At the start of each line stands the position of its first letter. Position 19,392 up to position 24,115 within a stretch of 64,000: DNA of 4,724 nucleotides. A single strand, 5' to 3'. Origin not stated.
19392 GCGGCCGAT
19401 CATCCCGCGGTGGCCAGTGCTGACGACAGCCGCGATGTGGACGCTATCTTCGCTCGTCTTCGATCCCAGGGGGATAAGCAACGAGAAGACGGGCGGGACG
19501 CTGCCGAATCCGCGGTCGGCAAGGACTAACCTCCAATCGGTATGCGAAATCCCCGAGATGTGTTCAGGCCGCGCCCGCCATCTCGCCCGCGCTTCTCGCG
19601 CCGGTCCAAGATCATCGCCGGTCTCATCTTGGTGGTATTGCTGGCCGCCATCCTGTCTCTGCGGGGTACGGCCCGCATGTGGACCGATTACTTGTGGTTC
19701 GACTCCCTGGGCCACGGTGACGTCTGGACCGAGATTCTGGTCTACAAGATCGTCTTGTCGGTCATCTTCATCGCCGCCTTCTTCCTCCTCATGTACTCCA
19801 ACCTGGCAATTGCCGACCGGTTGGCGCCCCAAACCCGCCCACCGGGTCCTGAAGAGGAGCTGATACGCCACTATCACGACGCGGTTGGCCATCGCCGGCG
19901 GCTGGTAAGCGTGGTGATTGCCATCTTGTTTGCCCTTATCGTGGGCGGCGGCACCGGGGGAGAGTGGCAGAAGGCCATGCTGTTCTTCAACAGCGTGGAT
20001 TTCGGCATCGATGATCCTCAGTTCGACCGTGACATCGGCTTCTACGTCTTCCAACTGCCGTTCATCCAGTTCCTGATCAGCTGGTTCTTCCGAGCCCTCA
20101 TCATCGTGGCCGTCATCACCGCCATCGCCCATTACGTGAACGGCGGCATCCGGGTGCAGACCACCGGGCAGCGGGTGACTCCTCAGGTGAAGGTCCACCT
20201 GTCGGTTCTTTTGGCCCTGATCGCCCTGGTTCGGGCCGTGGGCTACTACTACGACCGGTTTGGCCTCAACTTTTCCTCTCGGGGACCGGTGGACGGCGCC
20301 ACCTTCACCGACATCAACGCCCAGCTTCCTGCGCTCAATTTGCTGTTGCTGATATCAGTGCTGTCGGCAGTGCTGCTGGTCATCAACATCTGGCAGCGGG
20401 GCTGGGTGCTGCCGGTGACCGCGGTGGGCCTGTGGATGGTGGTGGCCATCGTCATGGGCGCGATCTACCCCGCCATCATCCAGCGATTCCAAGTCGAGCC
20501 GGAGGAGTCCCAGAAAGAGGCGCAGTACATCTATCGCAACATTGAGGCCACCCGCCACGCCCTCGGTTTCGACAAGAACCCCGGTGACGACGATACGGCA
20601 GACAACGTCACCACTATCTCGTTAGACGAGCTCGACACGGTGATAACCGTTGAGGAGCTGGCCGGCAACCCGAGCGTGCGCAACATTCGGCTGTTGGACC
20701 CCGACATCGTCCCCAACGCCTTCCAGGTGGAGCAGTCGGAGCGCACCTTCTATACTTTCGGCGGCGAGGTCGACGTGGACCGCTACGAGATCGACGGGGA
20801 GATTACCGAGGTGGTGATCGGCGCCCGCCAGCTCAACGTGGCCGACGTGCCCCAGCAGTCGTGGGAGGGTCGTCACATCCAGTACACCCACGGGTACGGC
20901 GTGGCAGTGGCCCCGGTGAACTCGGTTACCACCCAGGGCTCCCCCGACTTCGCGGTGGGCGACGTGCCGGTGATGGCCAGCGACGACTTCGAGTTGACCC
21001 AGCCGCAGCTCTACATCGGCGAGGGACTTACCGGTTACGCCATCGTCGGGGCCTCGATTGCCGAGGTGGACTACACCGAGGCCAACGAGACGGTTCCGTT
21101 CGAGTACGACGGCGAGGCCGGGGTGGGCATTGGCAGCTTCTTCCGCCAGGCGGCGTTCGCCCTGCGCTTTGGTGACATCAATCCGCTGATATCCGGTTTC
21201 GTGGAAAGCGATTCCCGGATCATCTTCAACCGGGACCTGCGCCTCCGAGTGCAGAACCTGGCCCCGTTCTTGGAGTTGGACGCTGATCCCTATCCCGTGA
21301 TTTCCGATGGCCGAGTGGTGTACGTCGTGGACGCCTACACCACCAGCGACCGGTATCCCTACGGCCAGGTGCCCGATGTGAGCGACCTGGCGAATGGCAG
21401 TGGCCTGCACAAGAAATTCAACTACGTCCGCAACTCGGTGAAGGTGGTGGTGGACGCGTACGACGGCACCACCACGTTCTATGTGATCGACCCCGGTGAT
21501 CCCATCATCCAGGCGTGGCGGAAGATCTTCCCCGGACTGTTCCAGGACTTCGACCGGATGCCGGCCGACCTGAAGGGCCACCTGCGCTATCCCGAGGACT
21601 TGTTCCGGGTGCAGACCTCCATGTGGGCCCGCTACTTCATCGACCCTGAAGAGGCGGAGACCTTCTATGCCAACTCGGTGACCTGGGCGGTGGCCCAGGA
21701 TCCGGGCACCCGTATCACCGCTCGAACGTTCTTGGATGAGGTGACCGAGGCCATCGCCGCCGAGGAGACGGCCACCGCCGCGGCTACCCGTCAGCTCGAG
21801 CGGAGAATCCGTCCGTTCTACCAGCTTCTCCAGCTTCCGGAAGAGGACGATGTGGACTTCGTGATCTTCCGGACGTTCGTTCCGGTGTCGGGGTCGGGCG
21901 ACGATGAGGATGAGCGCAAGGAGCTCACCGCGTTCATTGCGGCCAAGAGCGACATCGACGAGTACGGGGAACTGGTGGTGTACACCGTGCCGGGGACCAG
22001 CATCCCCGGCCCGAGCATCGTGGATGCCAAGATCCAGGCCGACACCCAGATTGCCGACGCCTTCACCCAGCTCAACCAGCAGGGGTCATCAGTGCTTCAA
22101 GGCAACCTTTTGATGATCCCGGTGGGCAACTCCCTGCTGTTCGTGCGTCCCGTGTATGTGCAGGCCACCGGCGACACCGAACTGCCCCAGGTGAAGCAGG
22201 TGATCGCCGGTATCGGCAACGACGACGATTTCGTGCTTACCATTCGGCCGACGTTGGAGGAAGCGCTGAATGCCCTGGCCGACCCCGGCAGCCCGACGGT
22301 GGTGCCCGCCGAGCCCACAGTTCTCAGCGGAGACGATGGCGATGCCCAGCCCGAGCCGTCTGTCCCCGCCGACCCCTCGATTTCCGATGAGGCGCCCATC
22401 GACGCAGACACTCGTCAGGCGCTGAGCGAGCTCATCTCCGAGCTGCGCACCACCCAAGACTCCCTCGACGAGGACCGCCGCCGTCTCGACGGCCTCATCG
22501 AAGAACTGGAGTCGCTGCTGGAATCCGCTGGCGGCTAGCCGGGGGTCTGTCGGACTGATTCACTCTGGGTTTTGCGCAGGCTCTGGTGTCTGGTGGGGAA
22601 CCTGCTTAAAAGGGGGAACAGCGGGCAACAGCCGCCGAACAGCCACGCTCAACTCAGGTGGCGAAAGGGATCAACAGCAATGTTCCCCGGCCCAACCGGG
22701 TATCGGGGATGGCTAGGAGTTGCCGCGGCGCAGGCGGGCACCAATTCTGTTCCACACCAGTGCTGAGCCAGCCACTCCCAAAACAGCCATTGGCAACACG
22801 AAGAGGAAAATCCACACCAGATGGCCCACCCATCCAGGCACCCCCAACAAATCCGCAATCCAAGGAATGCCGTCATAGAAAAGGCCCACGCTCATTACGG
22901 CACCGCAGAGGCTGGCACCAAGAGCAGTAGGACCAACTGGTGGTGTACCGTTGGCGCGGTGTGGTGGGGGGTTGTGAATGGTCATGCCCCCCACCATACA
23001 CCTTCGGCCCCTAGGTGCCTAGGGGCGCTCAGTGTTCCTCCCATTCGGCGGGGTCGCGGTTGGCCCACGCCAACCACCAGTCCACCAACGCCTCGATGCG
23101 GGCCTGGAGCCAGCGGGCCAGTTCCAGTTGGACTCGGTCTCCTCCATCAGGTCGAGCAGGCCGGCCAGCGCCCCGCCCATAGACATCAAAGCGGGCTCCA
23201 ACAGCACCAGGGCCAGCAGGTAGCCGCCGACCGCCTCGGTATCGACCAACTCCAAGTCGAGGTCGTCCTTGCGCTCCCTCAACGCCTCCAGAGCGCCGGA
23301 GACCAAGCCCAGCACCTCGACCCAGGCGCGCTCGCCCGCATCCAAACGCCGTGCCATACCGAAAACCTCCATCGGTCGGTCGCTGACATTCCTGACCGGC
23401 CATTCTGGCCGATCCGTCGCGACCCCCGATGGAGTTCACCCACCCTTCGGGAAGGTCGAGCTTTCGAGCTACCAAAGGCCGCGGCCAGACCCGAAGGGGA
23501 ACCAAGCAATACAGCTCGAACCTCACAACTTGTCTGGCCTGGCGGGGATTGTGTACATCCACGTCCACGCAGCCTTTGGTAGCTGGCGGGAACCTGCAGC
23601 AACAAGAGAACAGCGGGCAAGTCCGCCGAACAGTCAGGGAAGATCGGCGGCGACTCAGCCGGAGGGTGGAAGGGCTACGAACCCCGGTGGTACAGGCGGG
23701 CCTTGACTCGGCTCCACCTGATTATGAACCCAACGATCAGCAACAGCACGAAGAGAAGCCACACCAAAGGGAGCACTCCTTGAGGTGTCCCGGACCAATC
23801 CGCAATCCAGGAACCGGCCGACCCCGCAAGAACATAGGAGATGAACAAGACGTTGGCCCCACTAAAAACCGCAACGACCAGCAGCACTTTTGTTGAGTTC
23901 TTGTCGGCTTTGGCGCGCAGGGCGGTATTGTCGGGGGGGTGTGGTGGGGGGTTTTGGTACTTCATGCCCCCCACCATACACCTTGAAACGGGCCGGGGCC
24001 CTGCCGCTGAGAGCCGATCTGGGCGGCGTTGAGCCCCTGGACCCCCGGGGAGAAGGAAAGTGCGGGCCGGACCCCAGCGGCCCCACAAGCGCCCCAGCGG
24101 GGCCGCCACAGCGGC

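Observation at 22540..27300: Repetitive cassette locus of unknown function: four small 2-TM paralogs, repeated spacer elements and two different cargo genes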

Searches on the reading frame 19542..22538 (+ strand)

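Call 82: search_protein_families(library=pfam, max_evalue=0.001, proteins=[window:19542-22538:+])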
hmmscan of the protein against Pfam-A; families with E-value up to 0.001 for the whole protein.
window:19542-22538:+ (998 aa): 1 family
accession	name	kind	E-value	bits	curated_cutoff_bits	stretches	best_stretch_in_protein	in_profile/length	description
PF03699.18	UPF0182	-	6.7e-248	825.2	27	1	28-843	3-769/770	Uncharacterised protein family (UPF0182)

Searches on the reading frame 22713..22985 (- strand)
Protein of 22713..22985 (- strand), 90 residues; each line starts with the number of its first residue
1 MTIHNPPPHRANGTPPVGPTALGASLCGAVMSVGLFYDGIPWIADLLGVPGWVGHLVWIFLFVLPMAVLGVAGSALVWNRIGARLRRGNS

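Call 6: search_protein_families(library=pfam, max_evalue=1, proteins=[window:22713-22985:-])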
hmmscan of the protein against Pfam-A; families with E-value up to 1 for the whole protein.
window:22713-22985:- (90 aa): 0 families

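Call 25: find_homologous_proteins(query=A1, max_evalue=0.01)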
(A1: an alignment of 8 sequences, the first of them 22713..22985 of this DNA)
Query A1 (8 sequences) (90 aa, profile of the alignment): 6 proteins with E <= 0.01 among 8000 candidates.
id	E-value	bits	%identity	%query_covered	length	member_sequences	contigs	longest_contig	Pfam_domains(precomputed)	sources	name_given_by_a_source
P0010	1.6e-23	101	56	10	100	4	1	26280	-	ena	-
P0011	1.7e-23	101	40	28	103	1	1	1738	-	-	-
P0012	7.1e-20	89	100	100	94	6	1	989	-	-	-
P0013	8.5e-15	73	47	21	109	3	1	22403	-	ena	-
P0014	3.5e-5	42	-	-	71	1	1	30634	-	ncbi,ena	-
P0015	2.6e-4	39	-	-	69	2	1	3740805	-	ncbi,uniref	ncbi:hypothetical protein [Candidatus Poriferisocius sp.]|uniref:hypothetical protein n=1 Tax=Candid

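Call 69: find_encoding_contigs(protein=P0013, flank=8000, max_places=2)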
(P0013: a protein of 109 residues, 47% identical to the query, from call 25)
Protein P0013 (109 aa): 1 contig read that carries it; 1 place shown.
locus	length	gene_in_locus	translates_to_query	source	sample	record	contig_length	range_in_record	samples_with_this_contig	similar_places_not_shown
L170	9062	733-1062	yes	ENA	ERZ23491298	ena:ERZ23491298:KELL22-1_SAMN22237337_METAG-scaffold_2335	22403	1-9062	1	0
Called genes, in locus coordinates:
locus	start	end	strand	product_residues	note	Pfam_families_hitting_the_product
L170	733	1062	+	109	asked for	-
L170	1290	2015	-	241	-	-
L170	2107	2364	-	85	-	-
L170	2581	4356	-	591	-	PF04326:SLFN_AlbA_2, PF13749:HATPase_c_4, PF18685:DUF5635 (weak)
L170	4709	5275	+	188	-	PF00156:Pribosyltran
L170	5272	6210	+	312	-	PF02729:OTCace_N, PF00185:OTCace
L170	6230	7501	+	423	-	PF07969:Amidohydro_3 (faint), PF01979:Amidohydro_1, PF12890:DHOase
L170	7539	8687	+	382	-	PF00988:CPSase_sm_chain, PF00117:GATase, PF07722:Peptidase_C26 (weak)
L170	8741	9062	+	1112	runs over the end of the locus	PF25596:CPSase_L_D1, PF02786:CPSase_L_D2, PF07478:Dala_Dala_lig_C (faint), PF02787:CPSase_L_D3, PF25596:CPSase_L_D1, PF02222:ATP-grasp (weak), PF02786:CPSase_L_D2, PF02142:MGS, +2 more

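Call 91: search_protein_families(library=padloc, max_evalue=0.01, proteins=[window:22713-22985:-])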
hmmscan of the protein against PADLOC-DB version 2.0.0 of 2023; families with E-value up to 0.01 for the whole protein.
window:22713-22985:- (90 aa): 0 families

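Call 92: search_protein_families(library=ncbifam, max_evalue=0.01, proteins=[window:22713-22985:-])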
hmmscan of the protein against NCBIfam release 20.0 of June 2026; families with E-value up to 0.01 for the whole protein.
window:22713-22985:- (90 aa): 0 families

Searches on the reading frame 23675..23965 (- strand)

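Call 6: search_protein_families(library=pfam, max_evalue=1, proteins=[window:23675-23965:-])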
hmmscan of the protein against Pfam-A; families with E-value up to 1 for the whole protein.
window:23675-23965:- (96 aa): 2 families
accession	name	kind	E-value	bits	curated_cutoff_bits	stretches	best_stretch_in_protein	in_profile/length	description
PF18303.6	Saf_2TM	-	0.022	15.1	29.5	1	27-87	30-90/152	SAVED-fused 2TM effector domain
PF19779.4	DUF6264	-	0.073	13.7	31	1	3-82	54-136/183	Family of unknown function (DUF6264)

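Call 91: search_protein_families(library=padloc, max_evalue=0.01, proteins=[window:23675-23965:-])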
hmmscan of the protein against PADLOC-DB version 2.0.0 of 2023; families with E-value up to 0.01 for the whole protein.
window:23675-23965:- (96 aa): 0 families

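Call 92: search_protein_families(library=ncbifam, max_evalue=0.01, proteins=[window:23675-23965:-])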
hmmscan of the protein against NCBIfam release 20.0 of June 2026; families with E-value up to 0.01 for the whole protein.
window:23675-23965:- (96 aa): 0 families
